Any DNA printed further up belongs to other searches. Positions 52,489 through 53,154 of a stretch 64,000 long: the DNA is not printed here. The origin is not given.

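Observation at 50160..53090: GC-rich accessory island carrying an H-NS-like silencer and a DUF2786-like gene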

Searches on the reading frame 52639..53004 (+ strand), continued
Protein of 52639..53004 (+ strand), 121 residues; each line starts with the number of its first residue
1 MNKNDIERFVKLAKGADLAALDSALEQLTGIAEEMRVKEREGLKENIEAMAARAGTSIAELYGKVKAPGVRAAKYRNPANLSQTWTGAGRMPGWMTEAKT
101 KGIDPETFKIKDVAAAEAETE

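Call 40: find_homologous_proteins(query=A1, max_evalue=0.00001)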
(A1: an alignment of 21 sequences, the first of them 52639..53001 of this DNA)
Query A1 (21 sequences) (121 aa, profile of the alignment): 1165 proteins with E <= 0.00001 among 8000 candidates; the best 120 are listed.
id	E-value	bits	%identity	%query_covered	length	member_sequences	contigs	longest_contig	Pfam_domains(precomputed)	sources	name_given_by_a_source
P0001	1.8e-33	133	93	99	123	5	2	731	PF00816.28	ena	-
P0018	2.5e-33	133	39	78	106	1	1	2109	PF00816.28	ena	-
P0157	3.1e-33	132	49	63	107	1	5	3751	PF00816.28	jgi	jgi:DNA-binding protein H-NS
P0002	1.2e-32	130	98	91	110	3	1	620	PF00816.28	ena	-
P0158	1.5e-32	130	47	79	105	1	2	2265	PF00816.28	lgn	-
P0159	1.8e-32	130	44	88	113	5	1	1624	PF00816.28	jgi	jgi:DNA-binding protein H-NS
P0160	2.4e-32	129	46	56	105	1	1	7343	PF00816.28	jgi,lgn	jgi:DNA-binding protein H-NS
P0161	2.7e-32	129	45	79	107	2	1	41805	PF00816.28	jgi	jgi:DNA-binding protein H-NS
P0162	3.4e-32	129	45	63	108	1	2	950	PF00816.28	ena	-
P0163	3.6e-32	129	42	79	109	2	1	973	PF00816.28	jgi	-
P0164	4.4e-32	129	47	79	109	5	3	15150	PF00816.28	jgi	jgi:DNA-binding protein H-NS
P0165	5.4e-32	128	48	60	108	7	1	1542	PF00816.28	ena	-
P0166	6.8e-32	128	46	79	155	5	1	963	PF00816.28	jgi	jgi:DNA-binding protein H-NS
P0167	8.1e-32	128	41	64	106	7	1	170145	PF00816.28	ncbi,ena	-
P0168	9.8e-32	127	48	60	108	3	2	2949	PF00816.28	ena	-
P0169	5.3e-31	125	48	60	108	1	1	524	PF00816.28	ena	-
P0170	3.6e-30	122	46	56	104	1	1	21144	PF00816.28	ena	-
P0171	6.2e-30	122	49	56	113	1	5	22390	PF00816.28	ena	-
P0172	1.2e-29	121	43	58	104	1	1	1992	PF00816.28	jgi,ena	-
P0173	1.8e-29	120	39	62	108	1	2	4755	PF00816.28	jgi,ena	-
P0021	2.1e-29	120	45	58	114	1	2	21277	PF00816.28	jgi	jgi:DNA-binding protein H-NS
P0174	8.4e-29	118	43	61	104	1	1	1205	PF00816.28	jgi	jgi:DNA-binding protein H-NS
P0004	1.3e-28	117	40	85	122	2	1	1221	PF00816.28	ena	-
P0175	1.4e-28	117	43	55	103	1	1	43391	PF00816.28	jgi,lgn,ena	-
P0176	2.4e-28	117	48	53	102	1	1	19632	PF00816.28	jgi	jgi:DNA-binding protein H-NS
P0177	5.0e-28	116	42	78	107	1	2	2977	PF00816.28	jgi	jgi:DNA-binding protein H-NS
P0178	9.6e-28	115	38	78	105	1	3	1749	PF00816.28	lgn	-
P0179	1.2e-27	114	44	45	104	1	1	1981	PF00816.28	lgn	-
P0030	2.6e-27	113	41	65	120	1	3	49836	PF00816.28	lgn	-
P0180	2.7e-27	113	42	53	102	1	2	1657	PF00816.28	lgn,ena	-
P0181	6.4e-27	112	41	63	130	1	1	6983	PF00816.28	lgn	-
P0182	6.9e-27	112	39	77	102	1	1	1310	PF00816.28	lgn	-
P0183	1.3e-26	111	42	76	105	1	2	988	PF00816.28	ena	-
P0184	1.8e-26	111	47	46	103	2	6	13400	PF00816.28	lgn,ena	-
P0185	2.2e-26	110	31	60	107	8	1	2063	PF00816.28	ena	-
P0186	2.9e-26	110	44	52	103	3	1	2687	PF00816.28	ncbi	ncbi:MAG: H-NS histone family protein [Paracoccaceae bacterium]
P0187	4.0e-26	109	40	60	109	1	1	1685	PF00816.28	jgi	jgi:DNA-binding protein H-NS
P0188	5.7e-26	109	35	91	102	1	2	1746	PF00816.28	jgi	jgi:DNA-binding protein H-NS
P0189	8.0e-26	108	40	76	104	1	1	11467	PF00816.28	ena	-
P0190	8.2e-26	108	43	60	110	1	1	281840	PF00816.28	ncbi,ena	-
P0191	1.1e-25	108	30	65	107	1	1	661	PF00816.28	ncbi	-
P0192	1.4e-25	108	43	62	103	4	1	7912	PF00816.28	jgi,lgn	jgi:DNA-binding protein H-NS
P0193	1.6e-25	107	39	79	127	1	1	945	PF00816.28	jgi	jgi:DNA-binding protein H-NS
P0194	1.8e-25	107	43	54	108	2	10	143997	PF00816.28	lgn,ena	-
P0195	2.3e-25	107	46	46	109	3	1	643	PF00816.28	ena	-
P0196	2.3e-25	107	41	56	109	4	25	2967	PF00816.28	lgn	-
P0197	2.9e-25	107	50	46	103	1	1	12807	PF00816.28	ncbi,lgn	ncbi:MAG: H-NS family nucleoid-associated regulatory protein [Paracoccus sp. (in: a-proteobacteria)]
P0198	3.0e-25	107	36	73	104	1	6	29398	PF00816.28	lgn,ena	-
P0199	3.2e-25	106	35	91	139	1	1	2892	PF00816.28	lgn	-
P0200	3.9e-25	106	45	72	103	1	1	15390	PF00816.28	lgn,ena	-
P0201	4.0e-25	106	54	32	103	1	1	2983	PF00816.28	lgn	-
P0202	5.0e-25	106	41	74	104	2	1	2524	PF00816.28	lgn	-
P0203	5.7e-25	106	41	60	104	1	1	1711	PF00816.28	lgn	-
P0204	5.8e-25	106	40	71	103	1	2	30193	PF00816.28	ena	-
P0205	7.4e-25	105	44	60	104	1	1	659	PF00816.28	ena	-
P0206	7.7e-25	105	32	84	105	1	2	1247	PF00816.28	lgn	-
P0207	8.3e-25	105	38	78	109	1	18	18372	PF00816.28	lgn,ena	-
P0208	8.8e-25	105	41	78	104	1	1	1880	PF00816.28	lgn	-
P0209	8.9e-25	105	38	57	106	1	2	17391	PF00816.28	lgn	-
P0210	9.0e-25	105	37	70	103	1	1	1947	PF00816.28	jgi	jgi:DNA-binding protein H-NS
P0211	9.2e-25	105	38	77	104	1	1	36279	PF00816.28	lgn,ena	-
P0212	9.5e-25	105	36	56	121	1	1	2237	PF00816.28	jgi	-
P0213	9.9e-25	105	38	76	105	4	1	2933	PF00816.28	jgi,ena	jgi:DNA-binding protein H-NS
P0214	1.1e-24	105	40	60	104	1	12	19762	PF00816.28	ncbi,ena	-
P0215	1.1e-24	105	45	60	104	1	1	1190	PF00816.28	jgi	jgi:DNA-binding protein H-NS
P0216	1.4e-24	104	39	60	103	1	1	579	PF00816.28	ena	-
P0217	1.5e-24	104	40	60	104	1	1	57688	PF00816.28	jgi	jgi:DNA-binding protein H-NS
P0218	1.5e-24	104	36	76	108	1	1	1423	PF00816.28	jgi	jgi:DNA-binding protein H-NS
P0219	1.6e-24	104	39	60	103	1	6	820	PF00816.28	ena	-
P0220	1.6e-24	104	48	46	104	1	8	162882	PF00816.28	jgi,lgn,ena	-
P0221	1.6e-24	104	41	53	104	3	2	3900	PF00816.28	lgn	-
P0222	1.7e-24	104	36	78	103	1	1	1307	PF00816.28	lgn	-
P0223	1.8e-24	104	48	46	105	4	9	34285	PF00816.28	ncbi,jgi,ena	jgi:DNA-binding protein H-NS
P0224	1.9e-24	104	40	64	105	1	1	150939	PF00816.28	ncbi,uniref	ncbi:H-NS family nucleoid-associated regulatory protein [Cribrihabitans neustonicus]|uniref:H-NS his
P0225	1.9e-24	104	36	81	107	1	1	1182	PF00816.28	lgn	-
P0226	2.3e-24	104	46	46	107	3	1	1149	PF00816.28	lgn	-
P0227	2.4e-24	104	39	71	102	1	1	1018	PF00816.28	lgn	-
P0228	2.6e-24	104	51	31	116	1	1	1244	PF00816.28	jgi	jgi:DNA-binding protein H-NS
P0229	2.6e-24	104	49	40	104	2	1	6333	PF00816.28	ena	-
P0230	2.7e-24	104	45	54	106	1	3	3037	PF00816.28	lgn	-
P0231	2.8e-24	103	48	46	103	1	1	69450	PF00816.28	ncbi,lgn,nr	ncbi:MAG: H-NS histone family protein [Paracoccus sp. (in: a-proteobacteria)]|nr:H-NS histone family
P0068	2.9e-24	103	37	74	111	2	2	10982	PF00816.28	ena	-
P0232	2.9e-24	103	38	62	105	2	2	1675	PF00816.28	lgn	-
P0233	3.1e-24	103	36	56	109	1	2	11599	PF00816.28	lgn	-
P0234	3.3e-24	103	43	62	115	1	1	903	PF00816.28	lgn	-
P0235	3.6e-24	103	40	70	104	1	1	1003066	PF00816.28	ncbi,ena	-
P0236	3.8e-24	103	42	78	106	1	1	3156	PF00816.28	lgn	-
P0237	4.3e-24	103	34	70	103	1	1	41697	PF00816.28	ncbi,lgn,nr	ncbi:MAG: H-NS histone family protein [Hyphomicrobiaceae bacterium]|nr:H-NS histone family protein [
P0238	4.5e-24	103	33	79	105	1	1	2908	PF00816.28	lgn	-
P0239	5.6e-24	102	36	77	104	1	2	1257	PF00816.28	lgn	-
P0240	6.0e-24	102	47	51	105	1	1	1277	PF00816.28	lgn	-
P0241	6.0e-24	102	38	54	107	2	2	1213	PF00816.28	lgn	-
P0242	6.1e-24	102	40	60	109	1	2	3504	PF00816.28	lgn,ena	-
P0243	6.2e-24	102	39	75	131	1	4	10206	PF00816.28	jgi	jgi:DNA-binding protein H-NS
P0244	6.6e-24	102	38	48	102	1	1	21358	PF00816.28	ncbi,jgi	jgi:DNA-binding protein H-NS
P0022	6.6e-24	102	34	98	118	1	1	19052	PF00816.28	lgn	-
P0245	7.3e-24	102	34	59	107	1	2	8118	PF00816.28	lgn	-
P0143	8.3e-24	102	38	77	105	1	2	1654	PF00816.28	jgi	jgi:DNA-binding protein H-NS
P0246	8.7e-24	102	44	46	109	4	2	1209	PF00816.28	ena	-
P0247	8.7e-24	102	44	62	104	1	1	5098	PF00816.28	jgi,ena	jgi:DNA-binding protein H-NS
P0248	9.3e-24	102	47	46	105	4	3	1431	PF00816.28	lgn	-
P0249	1.0e-23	102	40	78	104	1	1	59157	PF00816.28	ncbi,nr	ncbi:MAG: H-NS histone family protein [Rhodobacteraceae bacterium]|nr:H-NS histone family protein [P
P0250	1.1e-23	102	35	60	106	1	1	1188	PF00816.28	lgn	-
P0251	1.1e-23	102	43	54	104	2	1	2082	PF00816.28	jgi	-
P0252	1.1e-23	102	47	46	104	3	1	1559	PF00816.28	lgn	-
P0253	1.2e-23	101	46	32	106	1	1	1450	PF00816.28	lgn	-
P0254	1.5e-23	101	44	54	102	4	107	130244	PF00816.28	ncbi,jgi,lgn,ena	-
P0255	1.6e-23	101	40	60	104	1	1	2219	PF00816.28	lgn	-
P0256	1.6e-23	101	41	60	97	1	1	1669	PF00816.28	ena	-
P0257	1.8e-23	101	36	71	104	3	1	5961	PF00816.28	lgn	-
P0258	1.8e-23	101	37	70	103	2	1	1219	PF00816.28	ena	-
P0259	1.9e-23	101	42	61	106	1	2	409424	PF00816.28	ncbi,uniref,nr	ncbi:H-NS histone family protein [Phaeobacter marinintestinus]|uniref:H-NS histone family protein n=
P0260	2.3e-23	101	42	56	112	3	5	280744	PF00816.28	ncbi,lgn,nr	ncbi:MAG: H-NS histone family protein [Hyphomicrobiaceae bacterium]|nr:H-NS histone family protein [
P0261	2.4e-23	100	44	56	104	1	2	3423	PF00816.28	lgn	-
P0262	3.2e-23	100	41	57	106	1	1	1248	PF00816.28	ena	-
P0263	3.3e-23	100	43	49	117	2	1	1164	PF00816.28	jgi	jgi:DNA-binding protein H-NS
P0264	3.3e-23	100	38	53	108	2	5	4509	PF00816.28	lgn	-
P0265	3.6e-23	100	43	60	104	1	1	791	PF00816.28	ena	-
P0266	4.2e-23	100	46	54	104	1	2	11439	PF00816.28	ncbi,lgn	-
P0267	4.6e-23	100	47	59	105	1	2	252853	PF00816.28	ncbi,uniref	ncbi:H-NS family nucleoid-associated regulatory protein [Paracoccus sp. p4-l81]|uniref:H-NS histone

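Call 47: predict_structure(alignment_id=A3)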
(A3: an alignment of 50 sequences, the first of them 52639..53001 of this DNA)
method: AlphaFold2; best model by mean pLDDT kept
length: 121 residues; sequences in the alignment: 50
mean_pLDDT: 76.8   pTM: 0.37
mean pLDDT of the five models: 76.8, 73.5, 72.4, 71.2, 69.7
residues with pLDDT >= 90: 12; 70-90: 81; 50-70: 25; < 50: 3
segments of 3 or more residues with pLDDT < 50: 119-121
pLDDT, mean of each block of 10 residues (from residue 1): 76 72 81 78 78 74 61 84 87 91 88 56 45
secondary structure, 60 per line:
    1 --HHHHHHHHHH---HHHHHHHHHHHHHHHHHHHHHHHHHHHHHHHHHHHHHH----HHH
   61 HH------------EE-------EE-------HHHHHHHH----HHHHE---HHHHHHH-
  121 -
elements in order: H3-12 H16-53 H58-62 H93-100 H105-108 H113-119
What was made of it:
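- On H-NS family (Pfam Histone_HNS, PF00816): The AF2 model has pLDDT 84-91 over residues 71-110 (call 47). The AF2 model predicts helices at 3-12, 16-53 and 58-62, which is compatible with such a domain (call 47).
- Full-length architecture: helices at 3-12, 16-53 and 58-62, a linker, then the C-terminal domain (call 47).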

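Call 52: get_annotated_region(hit=H1, flank=4000)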
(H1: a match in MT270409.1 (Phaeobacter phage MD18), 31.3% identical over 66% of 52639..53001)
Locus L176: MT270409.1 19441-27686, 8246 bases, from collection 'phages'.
description: Phaeobacter phage MD18, complete genome.
organism: Phaeobacter phage MD18 (NCBI taxid 2723761)
taxonomy: Viruses; Duplodnaviria; Heunggongvirae; Uroviricota; Caudoviricetes
host: Phaeobacter inhibens DSM 17395; source: -; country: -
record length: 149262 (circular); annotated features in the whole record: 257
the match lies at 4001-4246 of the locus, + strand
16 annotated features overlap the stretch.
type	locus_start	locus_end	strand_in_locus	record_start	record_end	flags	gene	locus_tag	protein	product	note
tRNA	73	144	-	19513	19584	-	-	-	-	tRNA-Phe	-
tRNA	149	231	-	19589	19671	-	-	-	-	tRNA-Tyr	-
CDS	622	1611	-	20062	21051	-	-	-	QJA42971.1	hypothetical protein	-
CDS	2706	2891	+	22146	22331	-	-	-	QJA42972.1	hypothetical protein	-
tRNA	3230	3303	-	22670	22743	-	-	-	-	tRNA-Arg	-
tRNA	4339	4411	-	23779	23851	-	-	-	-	tRNA-Met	-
tRNA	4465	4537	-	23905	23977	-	-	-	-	tRNA-Pro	-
CDS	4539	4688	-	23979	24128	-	-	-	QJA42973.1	hypothetical protein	-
tRNA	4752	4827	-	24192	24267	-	-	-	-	tRNA-Met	-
tRNA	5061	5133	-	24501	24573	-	-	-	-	tRNA-Met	-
tRNA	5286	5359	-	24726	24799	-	-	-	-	tRNA-Glu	-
tRNA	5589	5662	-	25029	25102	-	-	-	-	tRNA-Glu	-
CDS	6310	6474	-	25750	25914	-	-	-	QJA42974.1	hypothetical protein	-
CDS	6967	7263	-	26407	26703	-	-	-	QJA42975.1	hypothetical protein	-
CDS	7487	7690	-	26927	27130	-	-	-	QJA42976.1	hypothetical protein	-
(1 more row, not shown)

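Call 65: search_protein_families(library=ncbifam, proteins=[window:52639-53001:+], max_evalue=0.1)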
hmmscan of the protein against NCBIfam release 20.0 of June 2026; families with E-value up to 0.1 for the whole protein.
window:52639-53001:+ (121 aa): 2 families
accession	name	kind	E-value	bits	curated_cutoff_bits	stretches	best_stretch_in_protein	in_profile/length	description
NF007656.0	PRK10328.1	equivalog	0.0014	18.8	202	1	47-108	62-132/134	DNA-binding protein StpA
NF008193.0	PRK10947.1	equivalog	0.045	13.6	211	0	69-99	91-123/137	histone-like nucleoid-structuring protein H-NS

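Call 71: fold_search(model_id=the predicted structure, library=pdb)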
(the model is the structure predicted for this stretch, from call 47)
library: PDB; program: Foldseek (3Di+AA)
matches with E <= 10: 13; with E <= 0.001: 0
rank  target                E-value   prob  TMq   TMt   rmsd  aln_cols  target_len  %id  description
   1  2l93_MODEL_1_A        7.6e-02  0.97  0.29  0.63   3.3        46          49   37  Solution structure of the C-terminal domain of Salmonella H-NS (released 2011-06-15)
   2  2l92_MODEL_1_A        1.4e-01  0.92  0.28  0.68   2.7        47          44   40  Solution structure of the C-terminal domain of H-NS like protein Bv3F (released 2011-06-15)
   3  1hnr                  5.8e-01  0.21  0.24  0.43   4.7        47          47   30  H-NS (DNA-BINDING DOMAIN) (released 1995-07-10)
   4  4dwz_E                4.1e+00  0.02  0.12  0.07  13.4        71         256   14  Crystal Structure of Ton_0340 (released 2013-01-16)
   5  8h3v_G                5.4e+00  0.02  0.17  0.08  10.9        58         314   14  Cryo-EM structure of the full transcription activation complex NtcA-NtcB-TAC (released 2023-10-04)
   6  6uw1_B                5.8e+00  0.03  0.14  0.06  10.7        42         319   19  The crystal structure of FbiA from Mycobacterium Smegmatis, Fo bound form (released 2020-05-13)
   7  7vwz_F                7.3e+00  0.01  0.17  0.07  12.9        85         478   15  Cryo-EM structure of Rob-dependent transcription activation complex in a unique conformation (released 2022-06-08)
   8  4fc5_C                7.8e+00  0.02  0.12  0.06   8.5        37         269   16  Crystal Structure of Ton_0340 (released 2012-09-12)
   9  8j07_5F               8.4e+00  0.06  0.35  0.16  23.1       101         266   15  96nm repeat of human respiratory doublet microtubule and associated axonemal complexes (released 2023-07-26)
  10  6tmg_C                9.0e+00  0.02  0.23  0.23  18.4       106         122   12  Cryo-EM structure of Toxoplasma gondii mitochondrial ATP synthase dimer, membrane region model (released 2020-12-16)
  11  1ynj_C                9.0e+00  0.01  0.16  0.03  12.6        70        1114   14  Taq RNA polymerase-Sorangicin complex (released 2005-03-15)
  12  6qpc_A                9.7e+00  0.01  0.11  0.03  11.4        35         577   14  Cryo-EM structure of calcium-bound mTMEM16F lipid scramblase in nanodisc (released 2019-03-06)
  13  4dwz_C                9.7e+00  0.01  0.12  0.06  10.8        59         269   15  Crystal Structure of Ton_0340 (released 2013-01-16)
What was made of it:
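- On H-NS family (Pfam Histone_HNS, PF00816): The top Foldseek PDB hits are 2L93 (probability 0.97, target TM-score 0.63, E 0.08) and 2L92 (target TM-score 0.68, E 0.14), so the E-values themselves are weak (call 71).
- The best Foldseek PDB matches of the AF2 model are 2L93 and 2L92, with target TM-scores of 0.63-0.68 but weak E-values (calls 47, 71).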

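Call 81: find_encoding_contigs(protein=P0022, flank=10000, max_places=2)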
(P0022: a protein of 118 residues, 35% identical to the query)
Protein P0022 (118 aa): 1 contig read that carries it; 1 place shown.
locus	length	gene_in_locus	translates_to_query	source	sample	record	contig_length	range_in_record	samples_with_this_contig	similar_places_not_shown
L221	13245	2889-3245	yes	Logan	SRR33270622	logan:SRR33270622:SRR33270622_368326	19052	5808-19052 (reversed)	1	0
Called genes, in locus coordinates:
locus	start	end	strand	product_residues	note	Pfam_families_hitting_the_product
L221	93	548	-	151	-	-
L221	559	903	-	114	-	-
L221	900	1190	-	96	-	-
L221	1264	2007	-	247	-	PF10979:DUF2786, PF23771:DUF7168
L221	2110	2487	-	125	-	-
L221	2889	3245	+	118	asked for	PF00816:Histone_HNS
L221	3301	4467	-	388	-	PF01555:N6_N4_Mtase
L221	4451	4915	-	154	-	-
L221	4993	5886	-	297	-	PF08804:gp32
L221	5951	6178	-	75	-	-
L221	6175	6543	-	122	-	-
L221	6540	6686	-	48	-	-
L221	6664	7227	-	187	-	-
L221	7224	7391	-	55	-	-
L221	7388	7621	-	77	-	PF16805:Trans_coact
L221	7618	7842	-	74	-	-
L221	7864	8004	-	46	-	-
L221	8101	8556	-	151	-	PF26948:DUF8296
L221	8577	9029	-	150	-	-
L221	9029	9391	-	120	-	PF26820:Phage_T4_Y00F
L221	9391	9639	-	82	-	-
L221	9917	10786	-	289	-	PF01145:Band_7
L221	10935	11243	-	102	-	-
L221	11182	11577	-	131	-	-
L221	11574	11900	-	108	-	PF00816:Histone_HNS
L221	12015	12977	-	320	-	PF06067:DUF932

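Call 82: find_encoding_contigs(protein=P0006, flank=10000, max_places=2)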
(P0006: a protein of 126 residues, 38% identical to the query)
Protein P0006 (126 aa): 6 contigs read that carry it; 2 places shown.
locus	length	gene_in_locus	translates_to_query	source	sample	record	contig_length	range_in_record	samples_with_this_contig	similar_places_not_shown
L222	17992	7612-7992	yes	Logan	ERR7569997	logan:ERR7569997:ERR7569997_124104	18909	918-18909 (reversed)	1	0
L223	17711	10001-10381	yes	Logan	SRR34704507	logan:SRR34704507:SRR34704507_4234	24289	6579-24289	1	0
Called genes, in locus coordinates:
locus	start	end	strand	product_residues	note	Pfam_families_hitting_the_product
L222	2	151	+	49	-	?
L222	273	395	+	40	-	-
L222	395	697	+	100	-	-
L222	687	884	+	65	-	-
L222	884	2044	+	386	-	PF09511:RNA_lig_T4_1, PF20819:T4_Rnl1_C (weak)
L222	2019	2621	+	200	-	-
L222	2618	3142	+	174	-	PF08719:NADAR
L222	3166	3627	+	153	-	-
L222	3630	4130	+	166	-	PF13671:AAA_33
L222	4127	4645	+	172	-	-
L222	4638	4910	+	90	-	-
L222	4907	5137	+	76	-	-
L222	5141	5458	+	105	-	-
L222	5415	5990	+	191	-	PF08993:T4_Gp59_N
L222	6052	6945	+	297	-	PF08804:gp32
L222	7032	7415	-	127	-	-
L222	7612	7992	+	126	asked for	PF00816:Histone_HNS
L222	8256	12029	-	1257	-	-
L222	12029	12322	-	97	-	-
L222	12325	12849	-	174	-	PF00782:DSPc (weak)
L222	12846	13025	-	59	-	-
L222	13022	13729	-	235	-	PF12322:T4_baseplate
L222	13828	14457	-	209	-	PF23849:Phage_TTP_2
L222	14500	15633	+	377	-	-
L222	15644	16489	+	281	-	-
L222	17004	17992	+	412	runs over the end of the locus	-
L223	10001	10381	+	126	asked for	PF00816:Histone_HNS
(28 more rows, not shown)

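Call 91: find_encoding_contigs(protein=P0011, flank=6000, max_places=2)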
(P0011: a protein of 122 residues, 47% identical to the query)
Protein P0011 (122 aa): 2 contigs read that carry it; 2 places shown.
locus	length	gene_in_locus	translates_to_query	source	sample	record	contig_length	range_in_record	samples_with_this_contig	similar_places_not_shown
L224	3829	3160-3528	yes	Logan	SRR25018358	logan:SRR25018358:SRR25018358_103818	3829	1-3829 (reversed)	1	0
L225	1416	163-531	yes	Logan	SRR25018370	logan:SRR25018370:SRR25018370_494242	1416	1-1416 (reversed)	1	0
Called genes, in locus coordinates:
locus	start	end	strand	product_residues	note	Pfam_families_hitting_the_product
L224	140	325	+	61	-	PF16805:Trans_coact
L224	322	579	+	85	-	-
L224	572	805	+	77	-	-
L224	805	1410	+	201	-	PF08993:T4_Gp59_N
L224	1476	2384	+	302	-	PF08804:gp32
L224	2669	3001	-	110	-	-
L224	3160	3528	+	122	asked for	PF00816:Histone_HNS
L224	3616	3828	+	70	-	?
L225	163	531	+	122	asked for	PF00816:Histone_HNS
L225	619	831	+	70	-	-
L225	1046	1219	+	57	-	-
